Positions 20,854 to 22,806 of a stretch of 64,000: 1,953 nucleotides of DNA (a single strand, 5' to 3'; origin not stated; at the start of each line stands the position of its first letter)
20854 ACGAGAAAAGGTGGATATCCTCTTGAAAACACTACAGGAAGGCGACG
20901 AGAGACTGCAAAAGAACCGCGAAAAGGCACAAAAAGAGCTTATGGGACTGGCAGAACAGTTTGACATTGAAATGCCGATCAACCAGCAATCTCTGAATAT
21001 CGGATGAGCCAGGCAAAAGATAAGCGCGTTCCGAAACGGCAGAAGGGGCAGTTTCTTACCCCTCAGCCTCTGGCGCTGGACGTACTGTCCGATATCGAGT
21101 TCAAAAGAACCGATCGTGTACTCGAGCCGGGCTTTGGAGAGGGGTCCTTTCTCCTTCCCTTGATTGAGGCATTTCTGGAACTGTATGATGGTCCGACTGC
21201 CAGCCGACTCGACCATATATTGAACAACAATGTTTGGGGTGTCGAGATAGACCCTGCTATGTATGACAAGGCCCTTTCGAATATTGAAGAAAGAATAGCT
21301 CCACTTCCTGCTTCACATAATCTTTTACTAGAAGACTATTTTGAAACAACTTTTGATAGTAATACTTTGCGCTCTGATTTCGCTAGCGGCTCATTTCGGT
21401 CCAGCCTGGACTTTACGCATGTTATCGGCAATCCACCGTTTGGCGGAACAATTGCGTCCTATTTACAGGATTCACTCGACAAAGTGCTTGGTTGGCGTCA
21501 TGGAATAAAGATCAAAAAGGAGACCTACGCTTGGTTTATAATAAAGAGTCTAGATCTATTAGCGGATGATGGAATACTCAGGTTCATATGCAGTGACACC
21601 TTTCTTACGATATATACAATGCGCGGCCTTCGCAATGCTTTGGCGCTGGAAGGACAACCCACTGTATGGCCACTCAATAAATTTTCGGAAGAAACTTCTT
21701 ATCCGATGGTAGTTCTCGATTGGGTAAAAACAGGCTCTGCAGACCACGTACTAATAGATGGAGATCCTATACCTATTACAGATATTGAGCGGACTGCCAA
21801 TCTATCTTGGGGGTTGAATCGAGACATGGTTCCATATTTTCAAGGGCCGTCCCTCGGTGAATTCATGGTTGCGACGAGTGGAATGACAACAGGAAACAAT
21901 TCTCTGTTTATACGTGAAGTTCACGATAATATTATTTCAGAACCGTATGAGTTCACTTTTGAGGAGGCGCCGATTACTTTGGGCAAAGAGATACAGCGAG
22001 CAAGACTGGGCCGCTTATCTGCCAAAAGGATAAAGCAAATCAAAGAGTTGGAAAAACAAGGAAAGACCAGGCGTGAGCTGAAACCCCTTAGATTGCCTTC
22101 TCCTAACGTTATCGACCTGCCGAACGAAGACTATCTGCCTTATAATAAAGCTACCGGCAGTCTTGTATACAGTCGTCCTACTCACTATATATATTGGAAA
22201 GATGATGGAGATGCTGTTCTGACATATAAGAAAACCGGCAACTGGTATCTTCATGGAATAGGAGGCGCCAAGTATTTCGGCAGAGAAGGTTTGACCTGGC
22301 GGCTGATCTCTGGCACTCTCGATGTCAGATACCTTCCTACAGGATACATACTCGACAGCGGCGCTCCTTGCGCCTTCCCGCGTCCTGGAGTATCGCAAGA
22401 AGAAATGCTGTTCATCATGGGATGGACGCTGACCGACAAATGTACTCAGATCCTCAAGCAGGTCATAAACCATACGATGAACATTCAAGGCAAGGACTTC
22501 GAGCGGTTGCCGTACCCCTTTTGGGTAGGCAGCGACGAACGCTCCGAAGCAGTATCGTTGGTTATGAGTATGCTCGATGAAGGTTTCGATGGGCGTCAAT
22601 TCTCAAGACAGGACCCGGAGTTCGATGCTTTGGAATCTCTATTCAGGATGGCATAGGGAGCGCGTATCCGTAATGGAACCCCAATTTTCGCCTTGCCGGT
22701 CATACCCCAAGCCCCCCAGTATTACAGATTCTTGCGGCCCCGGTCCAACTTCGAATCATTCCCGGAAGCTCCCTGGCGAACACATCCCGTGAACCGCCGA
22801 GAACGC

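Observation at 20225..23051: Very AT-rich two-gene cassette (candidate type II R-M system) bracketed by repeat-element sequence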

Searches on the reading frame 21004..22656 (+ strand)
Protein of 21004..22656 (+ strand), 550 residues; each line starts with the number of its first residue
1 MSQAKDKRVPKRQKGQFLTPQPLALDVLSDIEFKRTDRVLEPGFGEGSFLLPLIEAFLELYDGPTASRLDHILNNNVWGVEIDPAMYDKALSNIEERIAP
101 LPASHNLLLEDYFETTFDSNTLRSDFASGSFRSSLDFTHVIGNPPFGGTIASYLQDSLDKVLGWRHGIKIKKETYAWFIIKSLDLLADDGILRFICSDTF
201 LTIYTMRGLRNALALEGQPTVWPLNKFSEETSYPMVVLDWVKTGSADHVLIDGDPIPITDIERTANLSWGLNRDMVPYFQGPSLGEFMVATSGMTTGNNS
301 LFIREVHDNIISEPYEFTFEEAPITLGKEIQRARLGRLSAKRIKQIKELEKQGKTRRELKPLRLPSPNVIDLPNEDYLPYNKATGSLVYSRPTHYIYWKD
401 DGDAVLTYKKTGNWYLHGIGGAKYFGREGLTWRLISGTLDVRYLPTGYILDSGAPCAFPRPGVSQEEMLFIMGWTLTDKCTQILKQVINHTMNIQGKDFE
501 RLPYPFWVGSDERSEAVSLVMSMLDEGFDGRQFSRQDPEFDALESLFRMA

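Call 4: search_protein_families(library=pfam, proteins=[window:21004-22656:+], max_evalue=1)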
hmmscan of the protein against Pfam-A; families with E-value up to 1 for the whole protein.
window:21004-22656:+ (550 aa): 2 families
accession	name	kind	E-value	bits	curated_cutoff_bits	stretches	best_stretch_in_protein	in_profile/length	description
PF07669.17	Eco57I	-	1e-09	39.1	25.3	1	125-212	64-149/171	Eco57I restriction-modification methylase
PF02384.22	N6_Mtase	-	1.5e-06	28.2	20.4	1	11-201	22-188/311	N-6 DNA Methylase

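Call 5: search_protein_families(library=ncbifam, proteins=[window:21004-22656:+], max_evalue=1)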
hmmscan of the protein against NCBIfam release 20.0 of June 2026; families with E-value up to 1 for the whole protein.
window:21004-22656:+ (550 aa): 6 families
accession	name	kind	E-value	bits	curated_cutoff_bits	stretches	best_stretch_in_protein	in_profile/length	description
NF033452.1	BREX_1_MTaseX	exception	2.1e-23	82.2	500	3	374-519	732-872/1210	BREX-1 system adenine-specific DNA-methyltransferase PglX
NF033455.1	BREX_6_MTaseX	exception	5.9e-05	20.8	900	2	138-213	556-626/1319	BREX-6 system adenine-specific DNA-methyltransferase PglX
NF033454.1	BREX_5_MTaseX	exception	0.0049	14.4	900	1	374-478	720-820/1404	BREX-5 system adenine-specific DNA-methyltransferase PglX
TIGR02987.1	met_A_Alw26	exception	0.043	12.5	353.5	1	13-147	2-123/523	Alw26I/Eco31I/Esp3I family type II restriction adenine-specific DNA-methyltransferase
TIGR00755.1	ksgA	equivalog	0.14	11.4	171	0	10-57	3-51/256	16S rRNA (adenine(1518)-N(6)/adenine(1519)-N(6))-dimethyltransferase RsmA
NF047738.1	antiphage_MADS2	equivalog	0.14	10.4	720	1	11-57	307-353/654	methylation-associated defense system DNA methyltransferase MAD2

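Call 6: search_protein_families(library=padloc, proteins=[window:21004-22656:+], max_evalue=1)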
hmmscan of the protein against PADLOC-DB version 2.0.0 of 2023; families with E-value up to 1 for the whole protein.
window:21004-22656:+ (550 aa): 35 families (the best 25 are shown)
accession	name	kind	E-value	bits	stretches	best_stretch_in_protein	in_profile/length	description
PDLC02521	PglX|PglXI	-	4.4e-19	66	3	389-529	718-855/1174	PglX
PDLC03600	REase_MTase_IIG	-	1.3e-16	57.8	2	376-529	718-867/1205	Type IIG restriction enzyme-methyltransferase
PDLC04134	mad2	-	6.3e-14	49.7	1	11-217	267-417/492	mads_2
PDLC03313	MTase_II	-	1.7e-12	44.6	1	36-203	49-210/563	Type II methyltransferase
PDLC02524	PglX|PglXI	-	4.3e-12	43.3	2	375-503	513-639/722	PglX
PDLC03267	MTase_II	-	1.1e-11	42.4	1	11-203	10-176/539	Type II methyltransferase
PDLC02516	PglX|PglXI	-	3.2e-11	40.6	1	389-519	120-246/593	PglX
PDLC03338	MTase_II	-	5.4e-11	39.9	1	12-220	127-324/604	Type II methyltransferase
PDLC03248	MTase_II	-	1.9e-10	38.1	1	10-218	5-169/521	Type II methyltransferase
PDLC03021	MTase_I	-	1.4e-09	35.3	1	13-201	162-331/491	Type I methyltransferase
PDLC03335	MTase_II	-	3.8e-09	33.8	1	35-213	102-272/607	Type II methyltransferase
PDLC03293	MTase_II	-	7.2e-09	32.9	1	136-253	96-218/427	Type II methyltransferase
PDLC03227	MTase_II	-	3e-08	31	1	10-201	23-192/494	Type II methyltransferase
PDLC03226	MTase_II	-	7.5e-08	29.4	1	8-214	10-204/579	Type II methyltransferase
PDLC02527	PglX|PglXI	-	2.8e-07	26.6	2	375-475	763-865/1332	PglX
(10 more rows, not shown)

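Call 12: find_homologous_proteins(query=window:21004-22653:+)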
Query window:21004-22653:+ (550 aa): 1137 proteins with E <= 0.001 among 8000 candidates; the best 120 are listed.
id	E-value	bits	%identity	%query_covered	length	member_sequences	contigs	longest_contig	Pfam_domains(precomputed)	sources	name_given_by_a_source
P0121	0.0e+0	1204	93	100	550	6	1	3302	PF02384.23,PF07669.18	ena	-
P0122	0.0e+0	1187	92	100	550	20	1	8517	PF02384.23,PF07669.18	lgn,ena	-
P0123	1.7e-298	1009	77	100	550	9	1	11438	PF02384.23,PF07669.18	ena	-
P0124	5.6e-287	971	75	100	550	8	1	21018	PF02384.23,PF07669.18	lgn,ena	-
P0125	1.1e-280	950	72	100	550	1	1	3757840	PF02384.23,PF07669.18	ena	-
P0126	7.0e-262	888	68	100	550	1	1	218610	PF07669.18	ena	-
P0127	2.3e-251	853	67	100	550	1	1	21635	PF07669.18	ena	-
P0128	1.2e-229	782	62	100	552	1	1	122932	PF02384.23,PF07669.18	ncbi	-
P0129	4.8e-229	780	62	100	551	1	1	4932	PF02384.23,PF07669.18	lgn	-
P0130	1.3e-215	735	57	99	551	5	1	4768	PF02384.23,PF07669.18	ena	-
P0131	4.0e-211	720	58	99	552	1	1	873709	PF07669.18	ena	-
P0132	4.0e-209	714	58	99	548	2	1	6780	PF02384.23,PF07669.18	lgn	-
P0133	1.9e-195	669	54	99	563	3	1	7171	PF02384.23,PF07669.18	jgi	jgi:hypothetical protein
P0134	3.0e-195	668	55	99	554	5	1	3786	PF02384.23,PF07669.18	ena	-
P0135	3.5e-195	668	53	99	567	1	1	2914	PF02384.23,PF07669.18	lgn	-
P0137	9.1e-194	663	56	98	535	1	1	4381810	PF02384.23,PF07669.18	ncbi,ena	-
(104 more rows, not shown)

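Call 16: search_solved_structures(query=window:21004-22653:+, max_evalue=0.01)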
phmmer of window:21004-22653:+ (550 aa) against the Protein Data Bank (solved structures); distinct sequences matched with E-value up to 0.01: 5.
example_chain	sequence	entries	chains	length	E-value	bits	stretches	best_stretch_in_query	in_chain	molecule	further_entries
8c45_A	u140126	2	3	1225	1.7e-09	39.9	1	370-530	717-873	site-specific DNA-methyltransferase (adenine-specific)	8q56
2ibs_A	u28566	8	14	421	8.3e-05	24.4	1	137-245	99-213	Modification methylase TaqI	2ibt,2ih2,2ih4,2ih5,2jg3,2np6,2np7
1aqj_A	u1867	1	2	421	0.00011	24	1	137-245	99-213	ADENINE-N6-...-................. TAQI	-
1aqi_A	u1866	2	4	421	0.00011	24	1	137-245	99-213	ADENINE-N6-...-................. TAQI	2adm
1g38_A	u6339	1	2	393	0.00052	21.8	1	137-245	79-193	MODIFICATION METHYLASE TAQI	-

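Call 17: find_encoding_contigs(protein=window:21004-22656:+, flank=10000, max_places=6)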
Protein window:21004-22656:+ (550 aa): 1 contig read that carries it; 1 place shown.
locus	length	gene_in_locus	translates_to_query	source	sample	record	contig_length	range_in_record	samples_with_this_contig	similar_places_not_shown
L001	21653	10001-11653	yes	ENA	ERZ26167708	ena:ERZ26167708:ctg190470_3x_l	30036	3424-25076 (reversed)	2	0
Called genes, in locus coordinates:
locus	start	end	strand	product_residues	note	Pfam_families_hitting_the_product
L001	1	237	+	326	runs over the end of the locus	-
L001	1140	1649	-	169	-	PF13411:MerR_1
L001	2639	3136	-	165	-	PF02577:BFN_dom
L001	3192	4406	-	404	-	PF00768:Peptidase_S11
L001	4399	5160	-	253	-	PF00376:MerR (weak), PF13411:MerR_1, PF28507:Rv1828_C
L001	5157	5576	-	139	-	PF16697:Yop-YscD_cpl, PF00498:FHA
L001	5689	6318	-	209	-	PF01066:CDP-OH_P_transf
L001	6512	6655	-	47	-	-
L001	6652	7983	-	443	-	PF00009:GTP_EFTU (weak), PF01926:MMR_HSR1, PF02421:FeoB_N, PF04548:AIG1 (weak), PF01926:MMR_HSR1, PF02421:FeoB_N, PF00009:GTP_EFTU, PF14714:KH_dom-like, +5 more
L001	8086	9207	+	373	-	PF02401:LYTB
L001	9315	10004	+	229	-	-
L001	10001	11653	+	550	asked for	PF02384:N6_Mtase (weak), PF07669:Eco57I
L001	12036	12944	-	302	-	PF02224:Cytidylate_kin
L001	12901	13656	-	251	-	PF00275:EPSP_synthase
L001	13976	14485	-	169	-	PF00849:PseudoU_synth_2 (weak)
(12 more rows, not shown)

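Call 18: find_encoding_contigs(protein=P0125, flank=10000, max_places=4)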
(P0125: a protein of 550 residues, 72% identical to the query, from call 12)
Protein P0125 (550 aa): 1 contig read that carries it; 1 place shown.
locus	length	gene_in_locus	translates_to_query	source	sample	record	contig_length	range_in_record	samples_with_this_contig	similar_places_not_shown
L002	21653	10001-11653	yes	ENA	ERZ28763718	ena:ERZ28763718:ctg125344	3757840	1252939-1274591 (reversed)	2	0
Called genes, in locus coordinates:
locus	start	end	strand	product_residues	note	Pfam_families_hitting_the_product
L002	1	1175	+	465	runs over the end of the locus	PF03816:LytR_cpsA_psr, PF13399:LytR_C (weak)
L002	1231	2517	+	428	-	PF03446:NAD_binding_2 (faint), PF03721:UDPG_MGDP_dh_N, PF03807:F420_oxidored (faint), PF00984:UDPG_MGDP_dh, PF03720:UDPG_MGDP_dh_C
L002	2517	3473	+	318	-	PF04321:RmlD_sub_bind, PF01073:3Beta_HSD, PF01370:Epimerase, PF02719:Polysacc_synt_2, PF13460:NAD_binding_10 (weak), PF16363:GDP_Man_Dehyd, PF07993:NAD_binding_4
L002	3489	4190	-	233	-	PF01996:F420_ligase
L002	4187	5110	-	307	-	PF01933:CofD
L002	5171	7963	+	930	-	PF13641:Glyco_tranf_2_3 (weak)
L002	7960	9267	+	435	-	PF18986:DUF5719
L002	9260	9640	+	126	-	-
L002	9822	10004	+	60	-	-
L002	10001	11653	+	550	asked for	PF02384:N6_Mtase (weak), PF07669:Eco57I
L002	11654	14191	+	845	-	-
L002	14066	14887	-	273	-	PF00535:Glycos_transf_2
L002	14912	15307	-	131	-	PF02371:Transposase_20 (weak)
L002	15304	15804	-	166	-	PF01548:DEDD_Tnp_IS110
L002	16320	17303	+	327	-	PF00356:LacI, PF00532:Peripla_BP_1, PF13377:Peripla_BP_3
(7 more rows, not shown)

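Call 20: find_encoding_contigs(protein=P0128, flank=8000, max_places=3)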
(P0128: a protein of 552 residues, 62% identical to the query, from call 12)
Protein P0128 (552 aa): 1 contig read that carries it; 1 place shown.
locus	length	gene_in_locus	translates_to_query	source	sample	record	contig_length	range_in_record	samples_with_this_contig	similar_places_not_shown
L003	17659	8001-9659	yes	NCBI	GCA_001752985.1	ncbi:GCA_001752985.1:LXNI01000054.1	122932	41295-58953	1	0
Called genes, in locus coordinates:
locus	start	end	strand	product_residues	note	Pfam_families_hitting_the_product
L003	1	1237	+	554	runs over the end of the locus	PF00501:AMP-binding, PF13193:AMP-binding_C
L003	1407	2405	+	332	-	-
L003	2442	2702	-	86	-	-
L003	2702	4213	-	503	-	PF04024:PspC, PF09922:LiaF-like_C (faint)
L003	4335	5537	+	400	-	PF04024:PspC, PF02518:HATPase_c (weak)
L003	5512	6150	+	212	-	PF00072:Response_reg, PF00196:GerE, PF04545:Sigma70_r4 (weak), PF08281:Sigma70_r4_2 (weak)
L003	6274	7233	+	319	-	PF20434:BD-FAE, PF07859:Abhydrolase_3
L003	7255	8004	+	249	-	-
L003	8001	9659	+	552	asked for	PF02384:N6_Mtase (weak), PF07669:Eco57I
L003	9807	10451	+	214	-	PF00881:Nitroreductase, PF14512:TM1586_NiRdase (faint)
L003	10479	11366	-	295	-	PF00892:EamA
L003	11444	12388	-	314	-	PF00892:EamA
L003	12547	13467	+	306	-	PF00126:HTH_1, PF03466:LysR_substrate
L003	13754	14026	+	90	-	-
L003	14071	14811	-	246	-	-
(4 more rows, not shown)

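Call 21: find_encoding_contigs(protein=P0137, flank=8000, max_places=3)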
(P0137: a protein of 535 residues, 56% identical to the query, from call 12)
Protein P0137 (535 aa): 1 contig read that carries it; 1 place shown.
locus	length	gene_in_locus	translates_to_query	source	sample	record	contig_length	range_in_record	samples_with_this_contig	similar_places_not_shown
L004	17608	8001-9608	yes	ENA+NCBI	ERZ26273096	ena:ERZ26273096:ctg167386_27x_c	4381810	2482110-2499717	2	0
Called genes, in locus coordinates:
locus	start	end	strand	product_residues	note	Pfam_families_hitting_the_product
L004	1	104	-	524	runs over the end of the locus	PF02470:MlaD, PF28544:Helical_needle (faint)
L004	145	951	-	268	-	PF00005:ABC_tran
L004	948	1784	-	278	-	PF02405:MlaE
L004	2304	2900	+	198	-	PF00156:Pribosyltran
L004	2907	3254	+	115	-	-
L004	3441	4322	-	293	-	PF23441:SDR (faint), PF00106:adh_short, PF01370:Epimerase (weak), PF08659:KR, PF13561:adh_short_C2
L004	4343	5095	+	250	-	PF00005:ABC_tran, PF13304:AAA_21 (faint)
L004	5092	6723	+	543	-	PF04069:OpuAC, PF00528:BPD_transp_1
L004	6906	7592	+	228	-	-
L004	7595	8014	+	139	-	-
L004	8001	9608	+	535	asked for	PF02384:N6_Mtase (weak), PF07669:Eco57I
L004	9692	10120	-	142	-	PF13527:Acetyltransf_9 (weak), PF13673:Acetyltransf_10, PF00583:Acetyltransf_1, PF21926:FeeM (faint), PF13444:Acetyltransf_5 (weak), PF13508:Acetyltransf_7, PF08445:FR47 (weak)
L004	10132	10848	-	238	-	PF13641:Glyco_tranf_2_3, PF00535:Glycos_transf_2, PF10111:Glyco_tranf_2_2 (weak)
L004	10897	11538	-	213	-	-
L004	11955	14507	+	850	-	PF00912:Transgly, PF00905:Transpeptidase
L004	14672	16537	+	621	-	PF03717:PBP_dimer, PF00905:Transpeptidase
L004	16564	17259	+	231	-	PF07978:NIPSNAP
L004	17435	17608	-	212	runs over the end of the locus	PF02230:Abhydrolase_2 (weak), PF01738:DLH (weak)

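Call 29: find_encoding_contigs(protein=P0122, flank=8000, max_places=4)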
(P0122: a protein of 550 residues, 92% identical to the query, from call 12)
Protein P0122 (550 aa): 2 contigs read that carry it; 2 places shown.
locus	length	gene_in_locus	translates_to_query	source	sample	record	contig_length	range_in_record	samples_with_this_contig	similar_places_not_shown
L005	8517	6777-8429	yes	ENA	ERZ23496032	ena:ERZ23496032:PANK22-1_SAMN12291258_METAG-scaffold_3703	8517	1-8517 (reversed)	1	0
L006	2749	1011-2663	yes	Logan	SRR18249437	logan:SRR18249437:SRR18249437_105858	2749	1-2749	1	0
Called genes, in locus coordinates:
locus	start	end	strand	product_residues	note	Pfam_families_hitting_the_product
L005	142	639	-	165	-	PF02577:BFN_dom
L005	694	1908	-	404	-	PF00768:Peptidase_S11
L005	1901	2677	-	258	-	PF00376:MerR (weak), PF13411:MerR_1, PF28507:Rv1828_C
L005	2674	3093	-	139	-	PF16697:Yop-YscD_cpl, PF00498:FHA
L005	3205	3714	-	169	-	PF01066:CDP-OH_P_transf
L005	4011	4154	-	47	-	-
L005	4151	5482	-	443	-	PF00009:GTP_EFTU (weak), PF01926:MMR_HSR1, PF02421:FeoB_N, PF04548:AIG1 (weak), PF01926:MMR_HSR1, PF02421:FeoB_N, PF00009:GTP_EFTU, PF14714:KH_dom-like, +7 more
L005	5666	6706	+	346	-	PF02401:LYTB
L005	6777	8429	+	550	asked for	PF02384:N6_Mtase (weak), PF07669:Eco57I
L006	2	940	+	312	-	?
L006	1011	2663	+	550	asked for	PF02384:N6_Mtase (weak), PF07669:Eco57I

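Call 30: find_encoding_contigs(protein=P0124, flank=10000, max_places=3)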
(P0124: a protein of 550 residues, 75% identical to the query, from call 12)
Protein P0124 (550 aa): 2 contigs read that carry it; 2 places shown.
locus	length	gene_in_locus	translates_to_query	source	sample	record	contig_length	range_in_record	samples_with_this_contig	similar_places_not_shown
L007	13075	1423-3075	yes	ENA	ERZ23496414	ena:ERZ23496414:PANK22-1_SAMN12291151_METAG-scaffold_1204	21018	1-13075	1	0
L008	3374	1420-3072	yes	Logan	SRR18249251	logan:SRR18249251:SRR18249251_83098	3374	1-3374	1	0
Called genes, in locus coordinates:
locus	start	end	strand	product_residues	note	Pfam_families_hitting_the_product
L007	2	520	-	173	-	?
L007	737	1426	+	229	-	-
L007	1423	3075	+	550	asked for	PF02384:N6_Mtase (weak), PF07669:Eco57I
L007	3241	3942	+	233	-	PF18135:Type_ISP_C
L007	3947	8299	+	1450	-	PF04471:Mrr_cat, PF13156:Mrr_cat_2, PF00270:DEAD, PF04851:ResIII, PF00271:Helicase_C, PF22240:ISP_coupler, PF02384:N6_Mtase (weak), PF18135:Type_ISP_C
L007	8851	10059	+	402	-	PF04326:SLFN_AlbA_2, PF13749:HATPase_c_4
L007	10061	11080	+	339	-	PF01656:CbiA, PF02374:ArsA_ATPase (weak), PF09140:MipZ (faint), PF13614:AAA_31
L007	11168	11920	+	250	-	PF07505:DUF5131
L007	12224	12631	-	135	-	-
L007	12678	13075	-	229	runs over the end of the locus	-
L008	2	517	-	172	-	?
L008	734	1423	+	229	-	-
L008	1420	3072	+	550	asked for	PF02384:N6_Mtase (weak), PF07669:Eco57I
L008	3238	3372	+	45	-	?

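Call 31: find_encoding_contigs(protein=P0123, flank=10000, max_places=3)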
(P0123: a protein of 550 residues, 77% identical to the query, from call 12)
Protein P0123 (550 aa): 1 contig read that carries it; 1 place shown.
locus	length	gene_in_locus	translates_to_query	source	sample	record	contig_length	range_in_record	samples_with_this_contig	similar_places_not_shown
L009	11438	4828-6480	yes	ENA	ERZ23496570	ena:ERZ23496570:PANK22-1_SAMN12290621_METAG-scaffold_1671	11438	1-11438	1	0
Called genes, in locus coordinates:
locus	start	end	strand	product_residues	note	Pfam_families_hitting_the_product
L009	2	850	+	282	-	?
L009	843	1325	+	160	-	PF01967:MoaC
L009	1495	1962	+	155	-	PF28211:GlpR (weak)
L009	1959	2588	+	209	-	-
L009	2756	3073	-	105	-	PF06902:Fer4_19 (faint), PF13370:Fer4_13, PF13459:Fer4_15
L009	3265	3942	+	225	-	PF19700:DUF6198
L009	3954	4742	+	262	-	PF02163:Peptidase_M50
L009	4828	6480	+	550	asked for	PF02384:N6_Mtase (weak), PF07669:Eco57I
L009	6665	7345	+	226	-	PF18135:Type_ISP_C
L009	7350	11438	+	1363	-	?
